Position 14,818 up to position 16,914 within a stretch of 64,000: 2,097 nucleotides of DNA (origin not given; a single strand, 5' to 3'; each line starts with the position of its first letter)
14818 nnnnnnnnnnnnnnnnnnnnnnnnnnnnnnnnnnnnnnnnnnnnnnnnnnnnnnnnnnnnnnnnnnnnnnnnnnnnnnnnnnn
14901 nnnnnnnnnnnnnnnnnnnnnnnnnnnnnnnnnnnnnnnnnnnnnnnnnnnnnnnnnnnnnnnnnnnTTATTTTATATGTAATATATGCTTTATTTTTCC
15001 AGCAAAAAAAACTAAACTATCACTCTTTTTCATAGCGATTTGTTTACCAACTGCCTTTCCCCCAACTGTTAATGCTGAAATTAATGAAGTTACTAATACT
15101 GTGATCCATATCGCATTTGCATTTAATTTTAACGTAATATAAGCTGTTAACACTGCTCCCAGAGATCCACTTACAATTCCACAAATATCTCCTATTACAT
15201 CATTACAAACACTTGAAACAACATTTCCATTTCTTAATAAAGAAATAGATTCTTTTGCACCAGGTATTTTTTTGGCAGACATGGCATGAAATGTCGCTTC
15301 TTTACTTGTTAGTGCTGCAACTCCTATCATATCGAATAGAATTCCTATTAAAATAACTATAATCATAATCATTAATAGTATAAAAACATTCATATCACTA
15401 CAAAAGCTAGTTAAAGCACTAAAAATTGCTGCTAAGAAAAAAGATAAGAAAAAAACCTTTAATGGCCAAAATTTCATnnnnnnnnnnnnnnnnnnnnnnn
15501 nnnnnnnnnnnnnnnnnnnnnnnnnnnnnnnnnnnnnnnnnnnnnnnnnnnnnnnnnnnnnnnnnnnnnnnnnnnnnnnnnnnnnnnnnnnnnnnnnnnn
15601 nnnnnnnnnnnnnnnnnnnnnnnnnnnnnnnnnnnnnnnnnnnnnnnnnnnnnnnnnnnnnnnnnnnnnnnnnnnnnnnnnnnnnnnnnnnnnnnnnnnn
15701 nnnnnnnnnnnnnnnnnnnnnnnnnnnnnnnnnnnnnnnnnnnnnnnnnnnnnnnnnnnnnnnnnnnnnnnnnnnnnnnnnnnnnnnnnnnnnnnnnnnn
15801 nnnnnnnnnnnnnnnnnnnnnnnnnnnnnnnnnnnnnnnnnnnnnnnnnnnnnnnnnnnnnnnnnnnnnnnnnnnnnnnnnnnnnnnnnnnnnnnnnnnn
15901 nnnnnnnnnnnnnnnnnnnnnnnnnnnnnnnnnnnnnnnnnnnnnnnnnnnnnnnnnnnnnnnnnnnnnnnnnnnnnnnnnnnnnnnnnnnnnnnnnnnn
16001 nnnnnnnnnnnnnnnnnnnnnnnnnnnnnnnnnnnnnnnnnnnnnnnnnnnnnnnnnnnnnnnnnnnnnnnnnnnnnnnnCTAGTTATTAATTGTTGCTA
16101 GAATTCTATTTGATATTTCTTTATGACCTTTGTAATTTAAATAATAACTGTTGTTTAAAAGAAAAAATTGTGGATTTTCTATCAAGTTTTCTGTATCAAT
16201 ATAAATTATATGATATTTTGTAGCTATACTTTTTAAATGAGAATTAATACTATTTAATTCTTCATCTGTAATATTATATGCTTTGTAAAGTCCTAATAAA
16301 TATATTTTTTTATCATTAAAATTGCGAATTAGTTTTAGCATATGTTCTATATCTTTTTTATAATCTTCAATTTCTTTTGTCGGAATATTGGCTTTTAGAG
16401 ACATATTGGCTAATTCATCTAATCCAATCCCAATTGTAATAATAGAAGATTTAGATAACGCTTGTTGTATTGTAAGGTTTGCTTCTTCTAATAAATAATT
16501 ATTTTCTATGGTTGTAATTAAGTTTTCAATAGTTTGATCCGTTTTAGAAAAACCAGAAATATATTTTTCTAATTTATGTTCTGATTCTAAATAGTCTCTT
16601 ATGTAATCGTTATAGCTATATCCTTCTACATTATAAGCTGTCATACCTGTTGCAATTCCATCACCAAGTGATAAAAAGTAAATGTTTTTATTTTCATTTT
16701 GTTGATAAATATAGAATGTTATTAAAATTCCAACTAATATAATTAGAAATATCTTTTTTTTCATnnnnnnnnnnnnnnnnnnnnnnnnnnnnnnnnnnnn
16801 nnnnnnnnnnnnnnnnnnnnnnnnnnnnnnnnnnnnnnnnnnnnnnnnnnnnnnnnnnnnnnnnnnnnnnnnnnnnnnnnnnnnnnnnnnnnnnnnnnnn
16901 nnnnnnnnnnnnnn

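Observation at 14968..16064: Candidate OLE-like large noncoding RNA with its own consensus promoter, upstream of an OapA-like DxxxD membrane protein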

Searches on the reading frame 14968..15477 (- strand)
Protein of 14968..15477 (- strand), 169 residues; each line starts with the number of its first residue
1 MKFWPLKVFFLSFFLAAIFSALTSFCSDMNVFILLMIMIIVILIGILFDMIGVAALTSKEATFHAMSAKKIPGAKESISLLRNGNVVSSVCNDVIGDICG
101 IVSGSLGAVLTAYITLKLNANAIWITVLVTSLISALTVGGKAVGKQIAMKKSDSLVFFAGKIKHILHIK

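Call 4: search_protein_families(library=pfam, proteins=[window:14968-15477:-], max_evalue=0.01)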
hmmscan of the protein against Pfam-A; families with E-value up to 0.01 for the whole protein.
window:14968-15477:- (169 aa): 1 family
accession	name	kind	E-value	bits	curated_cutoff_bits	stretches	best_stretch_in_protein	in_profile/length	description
PF01595.25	CNNM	-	0.0037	17.4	28.4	1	37-166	2-127/181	Cyclin M transmembrane N-terminal domain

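Call 5: search_protein_families(library=ncbifam, proteins=[window:14968-15477:-], max_evalue=0.01)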
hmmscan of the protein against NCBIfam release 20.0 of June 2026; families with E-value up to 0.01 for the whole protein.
window:14968-15477:- (169 aa): 0 families

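Call 8: search_solved_structures(query=window:14968-15477:-, max_evalue=1, show_alignments=2)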
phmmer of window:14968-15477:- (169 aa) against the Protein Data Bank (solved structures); distinct sequences matched with E-value up to 1: 0.

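Call 15: find_encoding_contigs(protein=window:14968-15477:-, flank=6000, max_places=6)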
Protein window:14968-15477:- (169 aa): 17 contigs read that carry it; 6 places shown.
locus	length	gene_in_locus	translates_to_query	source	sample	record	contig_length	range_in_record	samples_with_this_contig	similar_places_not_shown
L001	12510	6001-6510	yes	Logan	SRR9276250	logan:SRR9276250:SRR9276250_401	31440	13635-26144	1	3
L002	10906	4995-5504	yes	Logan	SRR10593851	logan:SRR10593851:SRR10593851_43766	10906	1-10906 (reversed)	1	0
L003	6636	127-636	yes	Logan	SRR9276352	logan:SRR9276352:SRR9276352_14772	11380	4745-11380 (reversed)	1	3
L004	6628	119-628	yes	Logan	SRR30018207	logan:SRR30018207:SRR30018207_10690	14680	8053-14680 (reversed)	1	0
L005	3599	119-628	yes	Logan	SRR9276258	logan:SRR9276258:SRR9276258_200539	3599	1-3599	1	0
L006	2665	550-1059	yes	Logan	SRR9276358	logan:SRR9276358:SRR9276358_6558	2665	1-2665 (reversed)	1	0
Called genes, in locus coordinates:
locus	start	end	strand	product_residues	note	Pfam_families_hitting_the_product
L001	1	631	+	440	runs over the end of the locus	PF01170:UPF0020 (weak), PF05175:MTS, PF06325:PrmA, PF13847:Methyltransf_31, PF08241:Methyltransf_11 (weak), PF08242:Methyltransf_12 (weak), PF13649:Methyltransf_25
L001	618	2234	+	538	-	PF00005:ABC_tran, PF01935:DUF87 (faint), PF02463:SMC_N (faint), PF13555:AAA_29 (faint), PF20720:nSTAND3 (faint), PF12848:ABC_tran_Xtn, PF00005:ABC_tran, PF13304:AAA_21 (weak), +2 more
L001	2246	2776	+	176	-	PF09551:Spore_II_R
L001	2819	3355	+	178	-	PF02659:Mntp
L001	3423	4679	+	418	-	PF00275:EPSP_synthase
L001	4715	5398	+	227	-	-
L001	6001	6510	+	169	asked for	-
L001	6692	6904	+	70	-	PF01197:Ribosomal_L31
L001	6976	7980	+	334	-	PF14397:ATPgrasp_ST, PF14398:ATPgrasp_YheCD (faint), PF02955:GSH-S_ATP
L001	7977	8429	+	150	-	PF02502:LacAB_rpiB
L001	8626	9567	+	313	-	PF08486:SpoIID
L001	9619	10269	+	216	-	PF01551:Peptidase_M23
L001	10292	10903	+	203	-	-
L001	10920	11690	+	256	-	PF00072:Response_reg, PF04397:LytTR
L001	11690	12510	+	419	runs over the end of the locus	PF14501:HATPase_c_5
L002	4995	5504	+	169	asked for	-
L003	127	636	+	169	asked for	-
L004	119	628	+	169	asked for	-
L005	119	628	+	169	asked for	-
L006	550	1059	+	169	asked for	-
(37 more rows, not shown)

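Call 16: find_homologous_proteins(query=window:14968-15477:-, max_evalue=0.001)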
Query window:14968-15477:- (169 aa): 6655 proteins with E <= 0.001 among 6937 candidates; the best 120 are listed.
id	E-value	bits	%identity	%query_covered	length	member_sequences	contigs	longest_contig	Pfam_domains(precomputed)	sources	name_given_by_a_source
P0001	6.7e-89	314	91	100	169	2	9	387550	-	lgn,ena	-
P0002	1.8e-86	306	89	100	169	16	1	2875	-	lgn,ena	-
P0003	1.1e-85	303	87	100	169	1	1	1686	-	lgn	-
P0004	3.6e-83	295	85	100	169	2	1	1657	-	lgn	-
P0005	1.2e-80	287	83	100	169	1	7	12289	-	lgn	-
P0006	6.6e-79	281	80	100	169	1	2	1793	-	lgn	-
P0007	2.0e-78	280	80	100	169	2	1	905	-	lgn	-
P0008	1.2e-77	277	79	100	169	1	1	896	-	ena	-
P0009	2.2e-77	276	79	100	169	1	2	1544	-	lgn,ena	-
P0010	3.6e-77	276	79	100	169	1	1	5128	-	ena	-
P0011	1.1e-76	274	79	100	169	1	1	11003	-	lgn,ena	-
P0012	2.3e-76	273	78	100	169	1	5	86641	-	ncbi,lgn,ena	-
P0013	2.8e-76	273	78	100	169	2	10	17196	-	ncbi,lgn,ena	-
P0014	4.6e-75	269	79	100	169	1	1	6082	-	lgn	-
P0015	3.4e-74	266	76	100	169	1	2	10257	-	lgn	-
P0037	1.0e-54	203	57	98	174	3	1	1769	PF01595.26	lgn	-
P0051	6.5e-54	200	58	98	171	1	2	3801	PF01595.26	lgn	-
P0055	1.0e-53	200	58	98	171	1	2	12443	PF01595.26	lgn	-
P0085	1.3e-52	196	58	98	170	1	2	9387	PF01595.26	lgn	-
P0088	1.8e-52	196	57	98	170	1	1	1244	PF01595.26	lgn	-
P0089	2.0e-52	195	57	98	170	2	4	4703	PF01595.26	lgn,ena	-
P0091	2.4e-52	195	57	98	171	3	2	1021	PF01595.26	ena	-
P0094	2.9e-52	195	57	98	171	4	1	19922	PF01595.26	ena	-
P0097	3.6e-52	195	60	98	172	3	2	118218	PF01595.26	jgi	-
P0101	5.8e-52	194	58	98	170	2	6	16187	PF01595.26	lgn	-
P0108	6.7e-52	194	56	98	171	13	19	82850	PF01595.26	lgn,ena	-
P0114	1.1e-51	193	58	98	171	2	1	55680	PF01595.26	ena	-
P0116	1.2e-51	193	57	98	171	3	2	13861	PF01595.26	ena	-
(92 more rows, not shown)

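Call 19: find_related_loci(query=A1, collection=genome_contigs, flank=4000)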
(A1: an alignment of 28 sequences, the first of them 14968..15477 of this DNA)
Query A1 (169 aa) in genome_contigs; peptide patterns used: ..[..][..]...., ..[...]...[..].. (x = any residue, [..] = any of these).
600 stretches matched a pattern (row limit reached: there are more); 593 encode a relative of the query (tblastn E <= 1e-3); the best 80 are kept; 80 distinct loci.
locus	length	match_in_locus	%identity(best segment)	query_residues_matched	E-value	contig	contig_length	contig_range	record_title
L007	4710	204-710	89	1-169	4e-95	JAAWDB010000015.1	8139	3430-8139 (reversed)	MAG: Bacilli bacterium isolate ABMPRH_27_2 k141_209073, whole genome shotgun sequence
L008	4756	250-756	78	1-169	3e-77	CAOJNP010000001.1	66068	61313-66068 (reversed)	MAG TPA_asm: uncultured Erysipelotrichaceae bacterium isolate SRR17684643_bin.22_metawrap_v1.3_MAG genome assembly, cont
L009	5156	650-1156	74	1-169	8e-73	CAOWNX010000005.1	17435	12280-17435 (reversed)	MAG TPA_asm: uncultured Bacilli bacterium isolate MGBC105130 genome assembly, contig: MGBC105130.5, whole genome shotgun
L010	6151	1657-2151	67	4-168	7e-70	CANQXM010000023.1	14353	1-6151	MAG: uncultured Bacilli bacterium isolate Lapin-025__bin7 genome assembly, contig: Lapin-025__NODE_3252_length_14353_cov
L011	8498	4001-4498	60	4-169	7e-62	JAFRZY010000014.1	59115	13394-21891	MAG: Bacilli bacterium isolate RGIG2951 Goat_Rectum-1__c352551, whole genome shotgun sequence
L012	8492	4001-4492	59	4-167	2e-58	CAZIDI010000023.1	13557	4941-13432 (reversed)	MAG TPA_asm: uncultured Muribaculaceae bacterium isolate SRP222994_co1_401 genome assembly, contig: NODE_9574_length_135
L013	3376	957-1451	62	1-165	5e-58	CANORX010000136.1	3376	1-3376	MAG TPA_asm: uncultured Clostridia bacterium isolate SRR15604510_bin.30_metawrap_v1.3_MAG genome assembly, contig: NODE.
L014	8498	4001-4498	60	1-165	2e-56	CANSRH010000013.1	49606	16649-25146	MAG TPA_asm: uncultured Tenericutes bacterium isolate SRR15510228_bin.30_metawrap_v1.3_MAG genome assembly, contig: NODE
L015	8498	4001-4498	58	4-169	7e-55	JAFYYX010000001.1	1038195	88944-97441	MAG: Bacilli bacterium isolate RGIG7548 Water_buffalos_Omasum-1__c71, whole genome shotgun sequence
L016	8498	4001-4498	54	4-168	1e-53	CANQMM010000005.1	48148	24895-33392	MAG: uncultured Bacilli bacterium isolate Lapin-013__bin24 genome assembly, contig: Lapin-013__NODE_452_length_48148_cov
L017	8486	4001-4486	58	4-165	4e-53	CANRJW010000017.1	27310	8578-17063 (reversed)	MAG: uncultured Bacilli bacterium isolate Lapin-021__bin68 genome assembly, contig: Lapin-021__NODE_1957_length_27310_co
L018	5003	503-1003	54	4-169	6e-53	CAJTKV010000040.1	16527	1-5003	MAG TPA_asm: uncultured Bacilli bacterium isolate MGBC102277 genome assembly, contig: MGBC102277.40, whole genome shotgu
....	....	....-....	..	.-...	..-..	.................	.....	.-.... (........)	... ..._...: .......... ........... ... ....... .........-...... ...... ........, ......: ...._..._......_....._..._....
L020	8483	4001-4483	54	4-162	2e-50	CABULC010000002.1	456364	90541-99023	MAG TPA_asm: uncultured Clostridium sp. isolate MGYG-HGUT-04102 genome assembly, contig: GUT_GENOME256424_2, whole genom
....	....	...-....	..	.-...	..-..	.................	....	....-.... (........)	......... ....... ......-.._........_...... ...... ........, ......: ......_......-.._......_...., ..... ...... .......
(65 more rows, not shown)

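Call 52: predict_structure(alignment_id=A1)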
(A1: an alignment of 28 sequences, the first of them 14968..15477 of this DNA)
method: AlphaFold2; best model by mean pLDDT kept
length: 169 residues; sequences in the alignment: 28
mean_pLDDT: 83.5   pTM: 0.75
mean pLDDT of the five models: 83.5, 82.4, 82.4, 81.9, 81.2
residues with pLDDT >= 90: 20; 70-90: 144; 50-70: 5; < 50: 0
segments of 3 or more residues with pLDDT < 50: none
pLDDT, mean of each block of 10 residues (from residue 1): 76 78 73 84 88 86 77 83 85 82 86 87 91 90 89 87 76
secondary structure, 60 per line:
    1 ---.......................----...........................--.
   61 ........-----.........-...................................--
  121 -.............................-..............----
elements in order: H4-26 H31-57 H60-68 H74-82 H84-118 H122-150 H152-165

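Call 54: fold_search(model_id=the predicted structure, library=pdb)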
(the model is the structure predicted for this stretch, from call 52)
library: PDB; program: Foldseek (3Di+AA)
matches with E <= 10: 120; with E <= 0.001: 0
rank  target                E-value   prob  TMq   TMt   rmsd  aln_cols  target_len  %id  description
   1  7m1t_B                3.9e-03  1.00  0.53  0.31   5.8       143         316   20  Crystal structure of an archaeal CNNM, MtCorB, with C-terminal deletion in complex with Mg2+-ATP (released 2021-06-16)
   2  7m1t_A                3.0e-02  1.00  0.49  0.29   6.1       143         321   18  Crystal structure of an archaeal CNNM, MtCorB, with C-terminal deletion in complex with Mg2+-ATP (released 2021-06-16)
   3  7m1u_B                5.8e-02  1.00  0.49  0.31   6.0       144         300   17  Crystal structure of an archaeal CNNM, MtCorB, R235L mutant with C-terminal deletion (released 2021-06-16)
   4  7m1u_A                1.2e-01  1.00  0.52  0.31   6.2       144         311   20  Crystal structure of an archaeal CNNM, MtCorB, R235L mutant with C-terminal deletion (released 2021-06-16)
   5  7cff                  9.6e-01  0.95  0.51  0.55   5.4       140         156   10  Structure of the thermostabilized transmembrane domain of the bacterial CNNM/CorC family Mg2+ transporter in complex wit (released 2021-02-24)
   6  9dwy                  1.1e+00  0.16  0.27  0.15  18.0       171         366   12  Cryo-EM structure of human MCT8 in complex with thyroid hormone T3 (released 2025-07-16)
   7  7cfg                  1.1e+00  0.80  0.43  0.46   6.2       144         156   11  Structure of the transmembrane domain of the bacterial CNNM/CorC family Mg2+ transporter in complex with Mg2+ (released 2021-02-24)
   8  8zyu_R                1.7e+00  0.07  0.18  0.12  20.0       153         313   14  Cryo-EM structure of neurotensin receptor 1 in complex with beta-arrestin1 and SBI-553 (complex 1) (released 2025-04-16)
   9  5mju                  2.1e+00  0.09  0.25  0.12  21.7       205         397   17  Structure of the thermostabilized EAAT1 cryst mutant in complex with the competititve inhibitor TFB-TBOA and the alloste (released 2017-04-19)
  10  1few                  2.5e+00  0.33  0.38  0.37  11.4       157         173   10  CRYSTAL STRUCTURE OF SMAC/DIABLO (released 2000-09-13)
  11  6bx5_A                2.6e+00  0.16  0.28  0.34   8.8       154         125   14  The crystal structure of fluoride channel Fluc Ec2 with Monobody S12 (released 2018-02-14)
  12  6uwl                  2.9e+00  0.04  0.17  0.10  20.6       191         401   11  GltPh in complex with L-aspartate and sodium ions in intermediate outward-facing state (released 2020-04-22)
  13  6jx6_C                3.0e+00  0.28  0.37  0.41  10.3       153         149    8  Tetrameric form of Smac (released 2019-12-04)
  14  7zkz_A                3.0e+00  0.08  0.24  0.19  18.6       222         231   10  Crystal structure of cystinosin from Arabidopsis thaliana bound to two nanobodies (released 2022-08-31)
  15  4ztt_E                3.2e+00  0.08  0.20  0.20  15.7       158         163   13  Crystal structures of ferritin mutants reveal diferric-peroxo intermediates (released 2016-06-15)
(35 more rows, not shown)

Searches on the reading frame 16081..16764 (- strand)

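Call 4: search_protein_families(library=pfam, proteins=[window:16081-16764:-], max_evalue=0.01)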
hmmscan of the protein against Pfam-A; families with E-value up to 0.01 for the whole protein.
window:16081-16764:- (227 aa): 2 families
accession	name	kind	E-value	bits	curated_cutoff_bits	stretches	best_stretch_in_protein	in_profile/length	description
PF13472.12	Lipase_GDSL_2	-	6.7e-06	27.2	32.9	1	33-214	2-176/178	GDSL-like Lipase/Acylhydrolase family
PF00657.28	Lipase_GDSL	-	0.00027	21.6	23.6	1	33-199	4-182/208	GDSL-like Lipase/Acylhydrolase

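Call 5: search_protein_families(library=ncbifam, proteins=[window:16081-16764:-], max_evalue=0.01)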
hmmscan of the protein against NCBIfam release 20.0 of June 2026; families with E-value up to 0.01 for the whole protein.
window:16081-16764:- (227 aa): 3 families
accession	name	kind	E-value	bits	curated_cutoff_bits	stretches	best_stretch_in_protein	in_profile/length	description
TIGR00250.1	RNAse_H_YqgF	equivalog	0.0042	17.2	43.25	0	118-186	15-84/130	Holliday junction resolvase RuvX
NF047699.2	sulf_reg_SurR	exception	0.0056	16.4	250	1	45-145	111-207/221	sulfur metabolism transcriptional regulator SurR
NF049873.2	cytotoxin_MakE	exception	0.0068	15.4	360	0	107-197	214-304/352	alpha-pore-forming cytotoxin subunit MakE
